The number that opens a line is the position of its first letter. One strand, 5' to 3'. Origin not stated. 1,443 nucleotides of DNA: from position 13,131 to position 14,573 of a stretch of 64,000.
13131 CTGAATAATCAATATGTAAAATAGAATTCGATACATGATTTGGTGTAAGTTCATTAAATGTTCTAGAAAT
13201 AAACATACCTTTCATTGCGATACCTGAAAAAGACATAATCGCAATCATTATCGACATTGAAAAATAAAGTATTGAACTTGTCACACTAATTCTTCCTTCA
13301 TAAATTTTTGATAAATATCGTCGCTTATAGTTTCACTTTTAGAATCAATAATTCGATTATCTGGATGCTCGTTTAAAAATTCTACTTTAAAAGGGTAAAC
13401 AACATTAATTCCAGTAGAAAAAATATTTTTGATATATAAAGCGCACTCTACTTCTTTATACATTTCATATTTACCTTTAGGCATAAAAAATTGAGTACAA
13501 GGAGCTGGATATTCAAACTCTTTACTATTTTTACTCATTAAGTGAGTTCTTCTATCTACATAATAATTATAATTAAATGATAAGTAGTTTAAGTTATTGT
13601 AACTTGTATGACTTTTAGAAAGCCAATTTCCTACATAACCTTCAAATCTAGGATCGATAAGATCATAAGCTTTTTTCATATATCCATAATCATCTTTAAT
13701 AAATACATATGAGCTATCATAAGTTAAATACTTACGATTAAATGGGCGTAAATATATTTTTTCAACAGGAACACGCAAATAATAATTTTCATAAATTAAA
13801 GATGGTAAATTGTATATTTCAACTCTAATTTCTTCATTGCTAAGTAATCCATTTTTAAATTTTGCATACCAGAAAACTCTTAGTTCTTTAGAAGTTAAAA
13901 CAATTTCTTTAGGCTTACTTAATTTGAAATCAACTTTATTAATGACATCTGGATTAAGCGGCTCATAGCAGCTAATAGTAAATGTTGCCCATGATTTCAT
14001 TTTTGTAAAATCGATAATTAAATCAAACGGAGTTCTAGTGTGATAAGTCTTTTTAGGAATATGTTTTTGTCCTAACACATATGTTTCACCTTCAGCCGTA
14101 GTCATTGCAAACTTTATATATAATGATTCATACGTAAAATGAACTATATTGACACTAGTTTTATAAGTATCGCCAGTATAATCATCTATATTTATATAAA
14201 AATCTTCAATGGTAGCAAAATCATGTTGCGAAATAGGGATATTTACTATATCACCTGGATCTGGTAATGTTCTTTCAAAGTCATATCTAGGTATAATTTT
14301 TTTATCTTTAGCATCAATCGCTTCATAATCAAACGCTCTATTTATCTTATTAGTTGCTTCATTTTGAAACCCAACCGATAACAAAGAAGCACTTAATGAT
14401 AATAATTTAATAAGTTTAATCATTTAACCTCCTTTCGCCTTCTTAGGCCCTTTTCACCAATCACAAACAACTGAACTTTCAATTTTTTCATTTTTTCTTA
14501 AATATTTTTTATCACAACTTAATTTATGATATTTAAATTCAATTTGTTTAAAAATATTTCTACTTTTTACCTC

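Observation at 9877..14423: Compact Tad/Flp-like filament or secretion operon with no prepilin peptidase, in a mollicute-like genome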

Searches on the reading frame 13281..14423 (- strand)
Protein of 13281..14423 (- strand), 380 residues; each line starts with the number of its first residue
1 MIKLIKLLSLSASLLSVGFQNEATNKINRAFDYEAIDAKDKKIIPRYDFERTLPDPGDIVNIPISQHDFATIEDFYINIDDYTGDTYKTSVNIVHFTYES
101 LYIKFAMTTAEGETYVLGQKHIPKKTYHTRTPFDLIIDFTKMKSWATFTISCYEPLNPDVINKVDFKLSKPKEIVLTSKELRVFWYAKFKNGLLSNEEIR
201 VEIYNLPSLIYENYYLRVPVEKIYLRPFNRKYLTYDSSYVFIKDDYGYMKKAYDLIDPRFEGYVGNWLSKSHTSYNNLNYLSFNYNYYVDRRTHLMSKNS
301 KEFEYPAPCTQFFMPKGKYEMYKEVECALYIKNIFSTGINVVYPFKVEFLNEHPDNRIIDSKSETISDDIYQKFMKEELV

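Call 3: search_protein_families(library=pfam, proteins=[window:13281-14423:-], max_evalue=1)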
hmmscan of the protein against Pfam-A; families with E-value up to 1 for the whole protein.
window:13281-14423:- (380 aa): 1 family
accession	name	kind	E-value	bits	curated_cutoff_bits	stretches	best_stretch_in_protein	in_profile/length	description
PF20203.3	DUF6565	-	0.54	11.1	24.5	1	183-206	25-48/86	Domain of unknown function (DUF6565)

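Call 4: search_protein_families(library=ncbifam, proteins=[window:13281-14423:-], max_evalue=1)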
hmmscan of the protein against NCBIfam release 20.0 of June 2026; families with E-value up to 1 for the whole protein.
window:13281-14423:- (380 aa): 0 families

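Call 56: find_homologous_proteins(query=A3, max_evalue=0.001)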
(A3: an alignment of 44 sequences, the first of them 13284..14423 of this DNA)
Query A3 (44 sequences) (380 aa, profile of the alignment): 6 proteins with E <= 0.001 among 5055 candidates.
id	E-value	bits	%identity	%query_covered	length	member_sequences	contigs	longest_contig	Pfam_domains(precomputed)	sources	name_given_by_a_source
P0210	6.1e-94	333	31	13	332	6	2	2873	-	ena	-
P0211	4.9e-33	133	98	100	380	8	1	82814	-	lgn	-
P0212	3.7e-27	114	84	100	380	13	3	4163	-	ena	-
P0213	4.5e-19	87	61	100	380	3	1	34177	-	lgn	-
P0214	9.0e-16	76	52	100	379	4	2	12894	-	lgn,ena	-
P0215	6.2e-15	74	56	100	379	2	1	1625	-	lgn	-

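Call 72: predict_structure(alignment_id=A5)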
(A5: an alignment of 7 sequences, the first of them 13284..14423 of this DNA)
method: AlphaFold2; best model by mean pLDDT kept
length: 380 residues; sequences in the alignment: 7
mean_pLDDT: 54.2   pTM: 0.47
mean pLDDT of the five models: 54.2, 54.1, 51.8, 49.5, 44.1
residues with pLDDT >= 90: 36; 70-90: 71; 50-70: 76; < 50: 197
segments of 3 or more residues with pLDDT < 50: 2-4, 6-61, 173-178, 205-223, 227-232, 252-323, 348-380
pLDDT, mean of each block of 10 residues (from residue 1): 46 38 33 40 31 35 73 80 74 88 90 90 84 88 80 89 83 49 69 66 42 30 47 54 54 41 35 34 38 32 28 36 53 57 52 33 36 29
secondary structure, 60 per line:
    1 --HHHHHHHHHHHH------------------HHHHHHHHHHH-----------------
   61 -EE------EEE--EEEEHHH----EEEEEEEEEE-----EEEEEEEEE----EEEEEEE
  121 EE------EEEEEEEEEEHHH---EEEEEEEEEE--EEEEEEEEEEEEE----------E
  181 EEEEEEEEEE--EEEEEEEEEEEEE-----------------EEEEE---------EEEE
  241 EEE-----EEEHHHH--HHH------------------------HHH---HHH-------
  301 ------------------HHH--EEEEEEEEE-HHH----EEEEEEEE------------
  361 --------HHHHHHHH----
elements in order: H3-14 H33-43 E70-72 E75-78 E86-95 E101-109 E114-122 E129-138 E145-154 E157-169 E180-190 E193-205 E223-227 E237-243 E249-251 H252-255 E324-332 E341-348 H369-376

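Call 77: fold_search(model_id=the predicted structure, library=pdb)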
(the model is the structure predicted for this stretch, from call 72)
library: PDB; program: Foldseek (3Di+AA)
matches with E <= 10: 1982; with E <= 0.001: 8
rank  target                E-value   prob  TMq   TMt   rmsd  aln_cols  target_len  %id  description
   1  6a8p_B                2.2e-04  0.99  0.23  0.14  13.3       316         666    9  Transglutaminase 2 mutant G224V in complex with GTP (released 2018-09-26)
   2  6a8p_A                2.7e-04  0.99  0.23  0.14  13.5       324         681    8  Transglutaminase 2 mutant G224V in complex with GTP (released 2018-09-26)
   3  6a8p_C                5.0e-04  0.99  0.23  0.14  12.9       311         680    8  Transglutaminase 2 mutant G224V in complex with GTP (released 2018-09-26)
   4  1ex0_A                6.2e-04  0.99  0.24  0.14  13.7       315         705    5  HUMAN FACTOR XIII, MUTANT W279F ZYMOGEN (released 2003-12-23)
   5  4be6_A                6.9e-04  0.99  0.21  0.33  17.5       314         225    9  V. cholera biofilm scaffolding protein RbmA (released 2013-12-18)
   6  5mhm_B                7.7e-04  0.99  0.24  0.16   9.9       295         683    7  FXIIIa in complex with the inhibitor ZED1630 (released 2017-12-20)
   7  4kkp_B                7.7e-04  0.98  0.20  0.30  17.5       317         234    9  Crystal structure of Vibrio cholerae RbmA (crystal form 2) (released 2013-05-22)
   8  4kkp_A                7.7e-04  0.98  0.20  0.29  18.3       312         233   11  Crystal structure of Vibrio cholerae RbmA (crystal form 2) (released 2013-05-22)
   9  4kkq_A                1.1e-03  0.99  0.21  0.33  18.1       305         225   10  Crystal structure of Vibrio cholerae RbmA (crystal form 1) (released 2013-05-22)
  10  3ly6_A                1.2e-03  0.98  0.23  0.14  13.3       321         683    8  Crystal structure of human transglutaminase 2 complex with adenosine 5' Triphosphate (released 2010-08-18)
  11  6byi_A                1.4e-03  1.00  0.20  0.10   5.1       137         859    9  Crystal structure of the acid-base mutant (E477A) of the GH2 exo-beta-mannanase from Xanthomonas axonopodis pv. citri (released 2018-07-18)
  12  8q2h                  1.5e-03  1.00  0.19  0.07   6.4       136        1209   12  beta-galactosidase from Bacillus circulans (released 2024-10-16)
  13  4kkq_B                1.8e-03  0.99  0.22  0.35  17.9       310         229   10  Crystal structure of Vibrio cholerae RbmA (crystal form 1) (released 2013-05-22)
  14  5xxz_A                2.0e-03  1.00  0.20  0.07   6.2       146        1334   14  Crystal structure of a serine protease from Streptococcus species (released 2018-08-08)
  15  6byg_A                2.0e-03  1.00  0.17  0.09   6.0       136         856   12  Crystal structure of the nucleophile mutant (E575A) of the GH2 exo-beta-mannanase from Xanthomonas axonopodis pv. citr (released 2018-07-18)
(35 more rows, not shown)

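Call 92: search_protein_families(library=padloc, proteins=[window:13281-14423:-], max_evalue=0.01)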
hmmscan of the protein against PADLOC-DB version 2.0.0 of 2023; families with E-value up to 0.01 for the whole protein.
window:13281-14423:- (380 aa): 0 families

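Call 93: search_protein_families(library=phrogs, proteins=[window:13281-14423:-], max_evalue=0.01)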
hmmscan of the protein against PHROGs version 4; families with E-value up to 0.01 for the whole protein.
window:13281-14423:- (380 aa): 0 families
